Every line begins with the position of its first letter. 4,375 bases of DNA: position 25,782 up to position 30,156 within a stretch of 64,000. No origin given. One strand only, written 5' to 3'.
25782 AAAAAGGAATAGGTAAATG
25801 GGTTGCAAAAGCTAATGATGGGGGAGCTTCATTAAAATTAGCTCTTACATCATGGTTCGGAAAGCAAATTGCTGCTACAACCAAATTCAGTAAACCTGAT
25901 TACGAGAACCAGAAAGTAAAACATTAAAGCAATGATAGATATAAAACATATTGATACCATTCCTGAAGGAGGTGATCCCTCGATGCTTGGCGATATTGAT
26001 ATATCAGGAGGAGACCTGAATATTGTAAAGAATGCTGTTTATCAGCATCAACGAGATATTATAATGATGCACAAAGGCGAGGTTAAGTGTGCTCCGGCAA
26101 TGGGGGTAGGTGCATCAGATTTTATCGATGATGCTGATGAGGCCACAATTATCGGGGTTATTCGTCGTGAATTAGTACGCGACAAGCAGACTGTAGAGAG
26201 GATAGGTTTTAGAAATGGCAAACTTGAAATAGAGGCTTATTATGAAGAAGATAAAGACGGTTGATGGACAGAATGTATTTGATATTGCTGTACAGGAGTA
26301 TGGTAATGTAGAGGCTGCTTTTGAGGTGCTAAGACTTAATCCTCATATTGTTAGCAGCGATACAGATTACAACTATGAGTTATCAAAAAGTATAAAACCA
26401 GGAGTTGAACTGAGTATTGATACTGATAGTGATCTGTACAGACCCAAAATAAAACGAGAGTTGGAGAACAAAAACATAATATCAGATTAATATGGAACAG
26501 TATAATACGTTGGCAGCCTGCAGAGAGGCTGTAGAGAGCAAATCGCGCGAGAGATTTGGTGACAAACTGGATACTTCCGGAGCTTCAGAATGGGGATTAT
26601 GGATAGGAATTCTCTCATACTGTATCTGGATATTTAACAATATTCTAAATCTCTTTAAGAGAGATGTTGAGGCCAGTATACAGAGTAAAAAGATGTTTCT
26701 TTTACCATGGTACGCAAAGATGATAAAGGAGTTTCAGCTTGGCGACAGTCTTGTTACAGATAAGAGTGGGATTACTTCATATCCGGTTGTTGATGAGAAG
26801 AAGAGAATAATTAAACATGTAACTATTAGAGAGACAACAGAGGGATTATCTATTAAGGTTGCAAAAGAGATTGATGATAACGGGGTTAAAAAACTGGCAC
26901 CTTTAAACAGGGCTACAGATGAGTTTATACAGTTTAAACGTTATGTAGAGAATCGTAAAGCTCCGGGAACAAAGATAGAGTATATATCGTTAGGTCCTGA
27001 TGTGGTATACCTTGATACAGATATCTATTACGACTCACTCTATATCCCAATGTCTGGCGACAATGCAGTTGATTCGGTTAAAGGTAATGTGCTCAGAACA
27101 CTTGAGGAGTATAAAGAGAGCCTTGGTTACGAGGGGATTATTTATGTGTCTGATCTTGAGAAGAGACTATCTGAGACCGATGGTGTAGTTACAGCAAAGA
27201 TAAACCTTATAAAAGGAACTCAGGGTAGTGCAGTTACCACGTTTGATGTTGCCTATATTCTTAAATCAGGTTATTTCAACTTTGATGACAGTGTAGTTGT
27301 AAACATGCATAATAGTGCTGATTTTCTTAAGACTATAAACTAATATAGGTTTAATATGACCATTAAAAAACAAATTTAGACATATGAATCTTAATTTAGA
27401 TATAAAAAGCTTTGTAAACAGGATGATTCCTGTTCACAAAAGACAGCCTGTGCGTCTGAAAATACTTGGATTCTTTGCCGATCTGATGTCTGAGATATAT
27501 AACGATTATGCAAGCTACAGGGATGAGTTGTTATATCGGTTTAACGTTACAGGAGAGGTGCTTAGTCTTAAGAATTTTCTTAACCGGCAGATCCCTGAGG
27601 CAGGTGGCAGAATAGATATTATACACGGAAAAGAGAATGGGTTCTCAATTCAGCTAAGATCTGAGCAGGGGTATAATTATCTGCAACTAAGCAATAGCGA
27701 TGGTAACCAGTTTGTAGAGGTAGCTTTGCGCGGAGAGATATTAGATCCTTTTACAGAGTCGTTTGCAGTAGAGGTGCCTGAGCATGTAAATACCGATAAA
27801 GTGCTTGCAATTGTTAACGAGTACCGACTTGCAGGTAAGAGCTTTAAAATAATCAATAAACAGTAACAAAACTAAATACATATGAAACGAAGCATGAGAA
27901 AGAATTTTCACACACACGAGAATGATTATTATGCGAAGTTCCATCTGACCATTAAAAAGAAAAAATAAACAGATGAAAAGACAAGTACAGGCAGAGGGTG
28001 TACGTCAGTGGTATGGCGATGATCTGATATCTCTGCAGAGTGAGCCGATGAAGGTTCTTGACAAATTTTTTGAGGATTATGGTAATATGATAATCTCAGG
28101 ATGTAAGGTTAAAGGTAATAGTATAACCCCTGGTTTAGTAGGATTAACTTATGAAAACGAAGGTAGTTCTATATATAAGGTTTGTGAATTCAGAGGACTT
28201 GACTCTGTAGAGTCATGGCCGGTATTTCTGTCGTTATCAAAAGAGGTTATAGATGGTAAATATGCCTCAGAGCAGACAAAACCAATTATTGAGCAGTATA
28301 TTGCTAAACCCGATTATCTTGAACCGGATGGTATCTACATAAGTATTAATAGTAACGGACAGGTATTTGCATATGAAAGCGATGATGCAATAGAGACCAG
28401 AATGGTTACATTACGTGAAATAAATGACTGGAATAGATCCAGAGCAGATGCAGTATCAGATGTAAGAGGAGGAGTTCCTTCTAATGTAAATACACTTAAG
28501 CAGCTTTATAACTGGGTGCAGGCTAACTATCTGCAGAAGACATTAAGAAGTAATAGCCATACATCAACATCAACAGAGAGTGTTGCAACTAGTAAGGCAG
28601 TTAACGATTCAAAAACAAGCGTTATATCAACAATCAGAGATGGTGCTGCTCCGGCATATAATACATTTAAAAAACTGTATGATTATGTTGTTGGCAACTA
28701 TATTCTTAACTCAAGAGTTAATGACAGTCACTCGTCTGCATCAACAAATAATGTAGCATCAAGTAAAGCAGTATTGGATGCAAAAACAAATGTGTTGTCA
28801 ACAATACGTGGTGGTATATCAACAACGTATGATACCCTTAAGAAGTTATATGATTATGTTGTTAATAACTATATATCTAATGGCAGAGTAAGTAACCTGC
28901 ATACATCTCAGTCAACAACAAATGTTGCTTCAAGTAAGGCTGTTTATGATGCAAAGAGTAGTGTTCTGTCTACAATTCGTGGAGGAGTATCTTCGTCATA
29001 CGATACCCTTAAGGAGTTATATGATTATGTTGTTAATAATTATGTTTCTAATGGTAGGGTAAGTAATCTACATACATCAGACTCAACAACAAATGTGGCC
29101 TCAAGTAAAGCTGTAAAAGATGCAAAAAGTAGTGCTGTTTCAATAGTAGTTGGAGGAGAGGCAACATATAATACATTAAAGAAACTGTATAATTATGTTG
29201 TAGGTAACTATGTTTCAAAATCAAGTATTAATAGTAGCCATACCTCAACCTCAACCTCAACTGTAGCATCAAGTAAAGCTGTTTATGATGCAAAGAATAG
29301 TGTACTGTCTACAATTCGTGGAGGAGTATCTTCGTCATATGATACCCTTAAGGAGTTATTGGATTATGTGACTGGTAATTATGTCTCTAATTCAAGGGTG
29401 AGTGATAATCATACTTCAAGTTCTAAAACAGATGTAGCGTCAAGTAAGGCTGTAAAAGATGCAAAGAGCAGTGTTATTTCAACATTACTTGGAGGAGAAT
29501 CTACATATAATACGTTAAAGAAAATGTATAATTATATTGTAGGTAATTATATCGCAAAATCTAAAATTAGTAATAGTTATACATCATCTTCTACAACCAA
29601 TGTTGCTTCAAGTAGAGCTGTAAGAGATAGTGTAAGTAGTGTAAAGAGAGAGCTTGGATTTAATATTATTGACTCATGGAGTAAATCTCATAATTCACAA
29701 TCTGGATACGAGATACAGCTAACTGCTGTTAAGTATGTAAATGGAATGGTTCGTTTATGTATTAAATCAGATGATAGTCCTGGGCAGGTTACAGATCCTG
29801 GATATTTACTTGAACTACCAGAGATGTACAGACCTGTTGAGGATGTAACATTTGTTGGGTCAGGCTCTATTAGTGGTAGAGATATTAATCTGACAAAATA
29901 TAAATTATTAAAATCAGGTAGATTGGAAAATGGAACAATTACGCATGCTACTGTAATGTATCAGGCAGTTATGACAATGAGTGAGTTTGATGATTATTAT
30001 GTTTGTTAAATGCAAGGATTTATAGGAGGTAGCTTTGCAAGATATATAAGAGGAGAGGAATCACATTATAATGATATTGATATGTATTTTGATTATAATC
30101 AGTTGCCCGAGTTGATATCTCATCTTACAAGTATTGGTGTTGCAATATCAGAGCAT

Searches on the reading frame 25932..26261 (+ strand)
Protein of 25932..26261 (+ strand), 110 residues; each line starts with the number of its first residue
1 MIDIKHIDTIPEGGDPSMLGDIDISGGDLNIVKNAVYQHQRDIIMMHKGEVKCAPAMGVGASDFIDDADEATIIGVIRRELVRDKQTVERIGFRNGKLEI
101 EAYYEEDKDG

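Call 8: search_protein_families(library=pfam, proteins=[window:25932-26261:+], max_evalue=0.01)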
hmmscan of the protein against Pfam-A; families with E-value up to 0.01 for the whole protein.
window:25932-26261:+ (110 aa): 0 families

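Call 9: search_protein_families(library=phrogs, proteins=[window:25932-26261:+], max_evalue=0.001)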
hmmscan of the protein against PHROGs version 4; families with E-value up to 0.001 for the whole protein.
window:25932-26261:+ (110 aa): 0 families

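Call 66: search_protein_families(library=phrogs, proteins=[window:25932-26261:+], max_evalue=0.1)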
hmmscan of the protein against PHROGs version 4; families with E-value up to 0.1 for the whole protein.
window:25932-26261:+ (110 aa): 1 family
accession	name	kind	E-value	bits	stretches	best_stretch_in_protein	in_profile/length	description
phrog_43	-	tail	0.027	15.1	1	34-83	20-69/126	baseplate wedge subunit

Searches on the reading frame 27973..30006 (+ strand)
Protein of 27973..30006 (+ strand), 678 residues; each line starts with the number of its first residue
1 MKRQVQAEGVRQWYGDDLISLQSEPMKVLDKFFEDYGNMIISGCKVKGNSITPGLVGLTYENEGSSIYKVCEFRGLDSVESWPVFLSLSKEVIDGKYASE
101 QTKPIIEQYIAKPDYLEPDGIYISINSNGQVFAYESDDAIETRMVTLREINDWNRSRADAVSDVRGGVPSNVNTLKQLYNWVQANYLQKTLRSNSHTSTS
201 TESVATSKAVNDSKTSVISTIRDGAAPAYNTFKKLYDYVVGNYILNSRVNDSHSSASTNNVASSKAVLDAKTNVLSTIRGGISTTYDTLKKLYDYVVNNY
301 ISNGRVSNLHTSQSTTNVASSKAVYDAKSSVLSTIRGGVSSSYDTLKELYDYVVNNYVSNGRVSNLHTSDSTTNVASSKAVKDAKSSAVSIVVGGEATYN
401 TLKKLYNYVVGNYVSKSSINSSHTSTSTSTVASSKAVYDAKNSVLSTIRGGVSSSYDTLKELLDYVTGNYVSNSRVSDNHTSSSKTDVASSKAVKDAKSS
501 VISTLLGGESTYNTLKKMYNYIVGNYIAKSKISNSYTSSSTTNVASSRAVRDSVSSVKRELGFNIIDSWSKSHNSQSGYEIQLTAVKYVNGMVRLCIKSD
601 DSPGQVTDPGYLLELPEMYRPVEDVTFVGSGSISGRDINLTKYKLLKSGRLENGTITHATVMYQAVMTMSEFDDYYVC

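Call 8: search_protein_families(library=pfam, proteins=[window:27973-30006:+], max_evalue=0.01)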
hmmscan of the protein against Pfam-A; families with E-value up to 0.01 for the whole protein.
window:27973-30006:+ (678 aa): 0 families

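Call 9: search_protein_families(library=phrogs, proteins=[window:27973-30006:+], max_evalue=0.001)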
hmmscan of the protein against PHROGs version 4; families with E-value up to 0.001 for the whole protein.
window:27973-30006:+ (678 aa): 3 families
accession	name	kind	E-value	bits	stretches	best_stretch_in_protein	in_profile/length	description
phrog_4757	-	unknown function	7.4e-17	62.6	2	360-468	33-125/359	-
phrog_7489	-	tail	1.7e-06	28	0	347-396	283-331/775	tail fiber protein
phrog_14905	-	unknown function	2.1e-05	25.9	0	471-526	34-88/92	-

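Call 59: search_solved_structures(query=window:27973-30006:+, max_evalue=1)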
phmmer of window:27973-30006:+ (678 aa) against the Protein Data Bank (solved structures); distinct sequences matched with E-value up to 1: 2.
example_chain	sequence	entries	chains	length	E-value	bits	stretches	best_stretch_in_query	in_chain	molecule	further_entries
4f6o_A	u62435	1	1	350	0.45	12.4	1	434-536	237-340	Metacaspase-1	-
4f6p_A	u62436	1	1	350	0.46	12.3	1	434-536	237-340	Metacaspase-1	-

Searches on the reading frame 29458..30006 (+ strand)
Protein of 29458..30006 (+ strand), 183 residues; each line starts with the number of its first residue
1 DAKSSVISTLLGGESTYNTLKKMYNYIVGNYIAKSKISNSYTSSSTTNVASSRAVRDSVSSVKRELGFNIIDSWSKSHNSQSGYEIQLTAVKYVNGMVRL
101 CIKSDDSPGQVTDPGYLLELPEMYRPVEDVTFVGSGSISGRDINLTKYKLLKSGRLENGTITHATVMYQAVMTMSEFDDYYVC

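Call 60: find_related_loci(query=A4, collection=viral_contigs, flank=4000)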
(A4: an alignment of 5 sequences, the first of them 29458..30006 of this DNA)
Query A4 (183 aa) in viral_contigs; peptide patterns used: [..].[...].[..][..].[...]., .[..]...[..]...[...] (x = any residue, [..] = any of these).
198 stretches matched a pattern; 1 encode a relative of the query (tblastn E <= 1e-3); 1 distinct loci.
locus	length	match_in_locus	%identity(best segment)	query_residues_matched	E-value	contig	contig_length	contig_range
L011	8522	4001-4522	26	1-178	3e-14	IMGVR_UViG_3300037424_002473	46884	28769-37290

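Call 61: find_homologous_proteins(query=A4, max_evalue=0.001)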
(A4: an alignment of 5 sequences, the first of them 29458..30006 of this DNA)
Query A4 (5 sequences) (183 aa, profile of the alignment): 1 proteins with E <= 0.001 among 828 candidates.
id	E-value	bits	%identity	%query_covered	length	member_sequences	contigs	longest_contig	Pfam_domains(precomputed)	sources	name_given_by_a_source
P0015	3.1e-66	240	62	99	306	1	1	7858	-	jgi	jgi:hypothetical protein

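Call 62: find_related_loci(query=A4, collection=metagenome_contigs, flank=4000)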
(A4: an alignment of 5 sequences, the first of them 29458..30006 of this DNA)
Query A4 (183 aa) in metagenome_contigs; peptide patterns used: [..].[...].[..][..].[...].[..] (x = any residue, [..] = any of these).
53 stretches matched a pattern, but none encodes a relative of the query by tblastn (E <= 1e-3).
